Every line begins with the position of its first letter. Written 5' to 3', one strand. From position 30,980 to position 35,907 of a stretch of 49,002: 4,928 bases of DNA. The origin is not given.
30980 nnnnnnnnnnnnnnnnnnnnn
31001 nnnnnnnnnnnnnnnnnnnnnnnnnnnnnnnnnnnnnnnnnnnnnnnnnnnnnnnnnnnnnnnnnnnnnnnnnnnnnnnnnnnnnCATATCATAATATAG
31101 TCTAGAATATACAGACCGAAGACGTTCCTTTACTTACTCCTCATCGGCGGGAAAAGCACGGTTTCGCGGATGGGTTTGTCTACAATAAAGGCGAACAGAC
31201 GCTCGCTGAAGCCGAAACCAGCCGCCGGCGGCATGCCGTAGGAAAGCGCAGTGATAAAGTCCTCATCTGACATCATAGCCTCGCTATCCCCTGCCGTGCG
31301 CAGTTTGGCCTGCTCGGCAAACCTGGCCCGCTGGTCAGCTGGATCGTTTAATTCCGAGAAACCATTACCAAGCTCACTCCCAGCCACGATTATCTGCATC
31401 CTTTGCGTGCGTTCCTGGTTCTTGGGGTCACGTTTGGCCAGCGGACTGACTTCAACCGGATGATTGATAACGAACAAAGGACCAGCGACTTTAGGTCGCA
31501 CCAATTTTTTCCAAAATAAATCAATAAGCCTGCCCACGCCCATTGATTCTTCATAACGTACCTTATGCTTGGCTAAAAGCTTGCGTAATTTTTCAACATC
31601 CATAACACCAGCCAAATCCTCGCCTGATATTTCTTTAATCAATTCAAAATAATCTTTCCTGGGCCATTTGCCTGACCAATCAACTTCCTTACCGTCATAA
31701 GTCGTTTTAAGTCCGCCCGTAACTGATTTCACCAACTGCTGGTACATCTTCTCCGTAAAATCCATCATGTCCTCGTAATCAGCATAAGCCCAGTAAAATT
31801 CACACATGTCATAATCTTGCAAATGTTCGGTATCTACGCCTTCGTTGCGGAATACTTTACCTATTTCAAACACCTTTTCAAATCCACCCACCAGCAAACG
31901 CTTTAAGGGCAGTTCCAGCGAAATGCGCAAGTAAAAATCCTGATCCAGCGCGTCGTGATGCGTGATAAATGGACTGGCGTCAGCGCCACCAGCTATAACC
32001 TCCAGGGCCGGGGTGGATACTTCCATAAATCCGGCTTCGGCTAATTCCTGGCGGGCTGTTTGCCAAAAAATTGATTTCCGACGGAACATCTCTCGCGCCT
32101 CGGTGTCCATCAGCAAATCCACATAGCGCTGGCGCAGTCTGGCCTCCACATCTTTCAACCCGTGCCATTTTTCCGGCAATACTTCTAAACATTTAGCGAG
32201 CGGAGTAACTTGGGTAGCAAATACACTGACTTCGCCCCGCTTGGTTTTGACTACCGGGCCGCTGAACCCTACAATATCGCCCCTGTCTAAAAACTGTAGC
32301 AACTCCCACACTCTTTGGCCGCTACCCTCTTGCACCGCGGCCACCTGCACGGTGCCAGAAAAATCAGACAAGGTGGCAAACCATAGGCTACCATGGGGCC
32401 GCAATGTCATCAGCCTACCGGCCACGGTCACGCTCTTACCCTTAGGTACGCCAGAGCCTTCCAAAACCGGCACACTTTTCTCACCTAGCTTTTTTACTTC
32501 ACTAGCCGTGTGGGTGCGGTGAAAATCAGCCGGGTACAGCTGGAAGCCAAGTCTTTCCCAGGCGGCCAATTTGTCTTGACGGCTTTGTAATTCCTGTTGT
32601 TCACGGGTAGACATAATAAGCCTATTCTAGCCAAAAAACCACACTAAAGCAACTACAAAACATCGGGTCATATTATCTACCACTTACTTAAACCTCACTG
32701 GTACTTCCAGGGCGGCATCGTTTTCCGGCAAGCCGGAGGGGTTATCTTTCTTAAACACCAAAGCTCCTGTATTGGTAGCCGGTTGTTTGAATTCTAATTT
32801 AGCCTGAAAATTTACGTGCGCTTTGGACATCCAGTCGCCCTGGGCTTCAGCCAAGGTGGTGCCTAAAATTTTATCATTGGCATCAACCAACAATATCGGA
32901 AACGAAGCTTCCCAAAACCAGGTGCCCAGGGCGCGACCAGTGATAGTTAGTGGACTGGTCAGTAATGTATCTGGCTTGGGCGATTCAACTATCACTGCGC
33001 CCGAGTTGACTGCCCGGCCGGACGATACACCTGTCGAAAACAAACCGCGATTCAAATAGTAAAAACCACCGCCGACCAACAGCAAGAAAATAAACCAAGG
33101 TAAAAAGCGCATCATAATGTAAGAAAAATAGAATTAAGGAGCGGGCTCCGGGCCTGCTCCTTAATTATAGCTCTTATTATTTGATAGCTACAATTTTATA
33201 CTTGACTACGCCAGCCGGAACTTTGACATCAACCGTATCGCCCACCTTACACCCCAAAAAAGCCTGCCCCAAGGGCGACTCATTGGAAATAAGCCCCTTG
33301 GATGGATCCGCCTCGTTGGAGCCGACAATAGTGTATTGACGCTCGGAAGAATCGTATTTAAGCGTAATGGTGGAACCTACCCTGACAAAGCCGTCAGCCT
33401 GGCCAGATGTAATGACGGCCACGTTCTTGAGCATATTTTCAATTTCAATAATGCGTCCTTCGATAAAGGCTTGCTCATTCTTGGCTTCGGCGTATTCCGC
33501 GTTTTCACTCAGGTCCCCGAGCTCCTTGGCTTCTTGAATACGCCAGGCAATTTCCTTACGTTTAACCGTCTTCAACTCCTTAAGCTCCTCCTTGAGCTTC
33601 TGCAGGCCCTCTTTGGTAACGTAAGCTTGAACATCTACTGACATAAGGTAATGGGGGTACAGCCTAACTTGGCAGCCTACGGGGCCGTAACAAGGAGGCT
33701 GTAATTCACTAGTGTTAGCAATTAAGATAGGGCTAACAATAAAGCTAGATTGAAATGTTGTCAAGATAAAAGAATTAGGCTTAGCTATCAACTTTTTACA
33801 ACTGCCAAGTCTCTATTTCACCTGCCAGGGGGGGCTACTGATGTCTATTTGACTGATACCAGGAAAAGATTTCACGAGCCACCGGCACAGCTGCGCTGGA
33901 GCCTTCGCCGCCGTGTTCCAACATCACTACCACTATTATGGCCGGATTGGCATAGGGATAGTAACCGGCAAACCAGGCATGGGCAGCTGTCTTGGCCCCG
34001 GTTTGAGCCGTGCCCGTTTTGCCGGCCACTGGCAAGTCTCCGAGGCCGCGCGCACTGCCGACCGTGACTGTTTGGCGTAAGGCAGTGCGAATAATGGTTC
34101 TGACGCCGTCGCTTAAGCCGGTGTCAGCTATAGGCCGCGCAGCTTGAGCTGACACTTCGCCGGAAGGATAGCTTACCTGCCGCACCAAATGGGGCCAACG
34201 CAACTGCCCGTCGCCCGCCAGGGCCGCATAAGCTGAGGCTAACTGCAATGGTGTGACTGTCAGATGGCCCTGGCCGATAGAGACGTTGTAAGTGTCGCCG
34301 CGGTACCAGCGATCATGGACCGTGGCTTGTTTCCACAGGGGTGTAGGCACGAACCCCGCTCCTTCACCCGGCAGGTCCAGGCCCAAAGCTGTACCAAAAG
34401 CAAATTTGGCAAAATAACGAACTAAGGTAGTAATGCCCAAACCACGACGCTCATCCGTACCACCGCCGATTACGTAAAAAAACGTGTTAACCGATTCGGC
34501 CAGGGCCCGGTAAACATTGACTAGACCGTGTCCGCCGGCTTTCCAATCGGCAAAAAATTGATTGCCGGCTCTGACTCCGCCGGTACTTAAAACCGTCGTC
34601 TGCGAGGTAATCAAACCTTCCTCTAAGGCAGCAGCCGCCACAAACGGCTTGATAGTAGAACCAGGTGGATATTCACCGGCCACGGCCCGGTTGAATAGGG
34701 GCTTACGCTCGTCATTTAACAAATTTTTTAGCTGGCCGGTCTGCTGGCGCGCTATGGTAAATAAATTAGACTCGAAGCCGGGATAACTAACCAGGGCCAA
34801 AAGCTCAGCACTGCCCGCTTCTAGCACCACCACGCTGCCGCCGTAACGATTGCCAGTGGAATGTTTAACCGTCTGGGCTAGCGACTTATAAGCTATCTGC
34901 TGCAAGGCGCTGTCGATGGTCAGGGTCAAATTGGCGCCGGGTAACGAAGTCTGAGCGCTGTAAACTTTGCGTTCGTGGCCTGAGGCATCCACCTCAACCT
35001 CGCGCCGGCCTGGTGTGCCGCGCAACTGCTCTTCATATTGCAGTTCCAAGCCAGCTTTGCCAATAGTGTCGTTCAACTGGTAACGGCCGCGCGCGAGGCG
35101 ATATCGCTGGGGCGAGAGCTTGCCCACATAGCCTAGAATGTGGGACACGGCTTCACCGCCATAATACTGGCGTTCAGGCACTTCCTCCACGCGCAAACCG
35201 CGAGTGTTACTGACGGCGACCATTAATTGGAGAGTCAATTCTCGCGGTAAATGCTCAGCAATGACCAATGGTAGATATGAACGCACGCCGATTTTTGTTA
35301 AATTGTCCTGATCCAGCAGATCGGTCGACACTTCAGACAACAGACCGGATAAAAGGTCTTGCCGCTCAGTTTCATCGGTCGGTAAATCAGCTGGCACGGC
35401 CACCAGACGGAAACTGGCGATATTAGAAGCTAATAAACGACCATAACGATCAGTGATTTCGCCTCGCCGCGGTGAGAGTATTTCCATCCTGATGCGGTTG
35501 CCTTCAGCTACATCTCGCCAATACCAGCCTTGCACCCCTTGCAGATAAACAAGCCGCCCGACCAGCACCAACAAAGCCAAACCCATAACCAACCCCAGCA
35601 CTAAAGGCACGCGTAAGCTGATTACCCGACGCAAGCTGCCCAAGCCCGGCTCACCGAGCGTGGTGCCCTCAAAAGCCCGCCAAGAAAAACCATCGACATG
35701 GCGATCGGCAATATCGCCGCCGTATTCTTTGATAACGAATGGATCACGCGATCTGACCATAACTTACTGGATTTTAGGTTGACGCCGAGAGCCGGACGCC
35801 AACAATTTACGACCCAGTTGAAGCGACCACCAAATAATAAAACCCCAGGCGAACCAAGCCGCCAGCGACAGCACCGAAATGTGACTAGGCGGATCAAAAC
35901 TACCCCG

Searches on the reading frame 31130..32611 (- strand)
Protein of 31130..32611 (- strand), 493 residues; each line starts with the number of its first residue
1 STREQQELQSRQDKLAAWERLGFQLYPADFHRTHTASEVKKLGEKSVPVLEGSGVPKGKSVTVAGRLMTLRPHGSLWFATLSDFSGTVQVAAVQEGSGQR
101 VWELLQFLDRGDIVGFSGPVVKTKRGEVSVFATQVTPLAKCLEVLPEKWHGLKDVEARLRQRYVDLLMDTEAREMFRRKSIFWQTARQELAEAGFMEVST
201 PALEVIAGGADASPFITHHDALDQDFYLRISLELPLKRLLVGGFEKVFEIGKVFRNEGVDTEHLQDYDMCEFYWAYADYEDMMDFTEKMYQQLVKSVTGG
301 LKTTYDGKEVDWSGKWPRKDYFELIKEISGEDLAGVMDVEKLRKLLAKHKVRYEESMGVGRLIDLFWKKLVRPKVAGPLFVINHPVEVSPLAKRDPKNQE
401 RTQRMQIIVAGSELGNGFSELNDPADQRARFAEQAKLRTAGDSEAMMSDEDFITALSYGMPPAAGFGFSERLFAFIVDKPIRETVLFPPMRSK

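Call 91: search_protein_families(library=pfam, proteins=[window:31130-32611:-], max_evalue=0.00001)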
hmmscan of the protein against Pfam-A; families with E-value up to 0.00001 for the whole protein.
window:31130-32611:- (493 aa): 2 families
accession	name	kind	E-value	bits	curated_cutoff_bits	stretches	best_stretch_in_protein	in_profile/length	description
PF00152.25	tRNA-synt_2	-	2.1e-69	234.4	25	1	155-490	2-307/308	tRNA synthetases class II (D, K and N)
PF01336.31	tRNA_anti-codon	-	8.8e-14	51.6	27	1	61-138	1-75/75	OB-fold nucleic acid binding domain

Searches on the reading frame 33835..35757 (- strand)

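Call 91: search_protein_families(library=pfam, proteins=[window:33835-35757:-], max_evalue=0.00001)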
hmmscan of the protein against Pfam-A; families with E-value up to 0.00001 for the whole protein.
window:33835-35757:- (640 aa): 2 families
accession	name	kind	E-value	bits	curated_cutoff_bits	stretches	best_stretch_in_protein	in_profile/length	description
PF00905.27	Transpeptidase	-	6.7e-58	196.7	22.1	1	307-631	1-298/299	Penicillin binding protein transpeptidase domain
PF03717.20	PBP_dimer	-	2e-36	126.5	24.4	1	95-263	3-176/180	Penicillin-binding Protein dimerisation domain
